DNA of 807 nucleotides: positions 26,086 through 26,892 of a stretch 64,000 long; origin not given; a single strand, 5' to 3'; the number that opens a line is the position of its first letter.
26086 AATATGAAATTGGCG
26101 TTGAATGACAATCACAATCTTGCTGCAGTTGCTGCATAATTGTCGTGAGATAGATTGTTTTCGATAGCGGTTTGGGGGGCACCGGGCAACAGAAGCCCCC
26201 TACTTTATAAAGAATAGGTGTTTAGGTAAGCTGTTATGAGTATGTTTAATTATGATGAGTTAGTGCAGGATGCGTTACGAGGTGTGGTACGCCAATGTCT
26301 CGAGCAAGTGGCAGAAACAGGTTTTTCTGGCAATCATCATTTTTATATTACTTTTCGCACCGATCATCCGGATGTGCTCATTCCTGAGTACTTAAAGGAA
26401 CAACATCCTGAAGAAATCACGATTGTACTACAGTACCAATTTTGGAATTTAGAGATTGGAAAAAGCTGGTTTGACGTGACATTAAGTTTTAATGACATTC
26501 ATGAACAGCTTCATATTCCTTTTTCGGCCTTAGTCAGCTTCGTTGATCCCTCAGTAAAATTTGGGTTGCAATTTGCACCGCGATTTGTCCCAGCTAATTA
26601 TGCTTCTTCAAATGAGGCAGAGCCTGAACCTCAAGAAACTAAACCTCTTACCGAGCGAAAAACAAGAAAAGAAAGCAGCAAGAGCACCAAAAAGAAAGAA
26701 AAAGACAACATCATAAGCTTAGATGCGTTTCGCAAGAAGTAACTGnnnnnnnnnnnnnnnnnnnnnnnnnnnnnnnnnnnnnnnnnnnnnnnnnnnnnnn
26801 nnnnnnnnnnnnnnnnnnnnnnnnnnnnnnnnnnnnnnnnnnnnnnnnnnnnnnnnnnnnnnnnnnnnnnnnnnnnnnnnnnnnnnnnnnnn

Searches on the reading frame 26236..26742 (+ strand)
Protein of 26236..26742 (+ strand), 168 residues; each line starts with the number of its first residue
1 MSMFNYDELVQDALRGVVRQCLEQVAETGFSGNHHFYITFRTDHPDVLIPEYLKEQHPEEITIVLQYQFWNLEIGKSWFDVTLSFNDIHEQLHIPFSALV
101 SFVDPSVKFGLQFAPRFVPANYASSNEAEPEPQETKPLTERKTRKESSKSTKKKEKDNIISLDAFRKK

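Call 40: search_protein_families(library=pfam, proteins=[window:26236-26742:+], max_evalue=0.00001)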
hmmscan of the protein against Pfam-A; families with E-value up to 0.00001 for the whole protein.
window:26236-26742:+ (168 aa): 1 family
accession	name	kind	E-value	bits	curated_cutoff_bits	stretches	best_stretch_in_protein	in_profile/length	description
PF04386.18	SspB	-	8e-45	153.1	27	1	9-157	2-152/156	Stringent starvation protein B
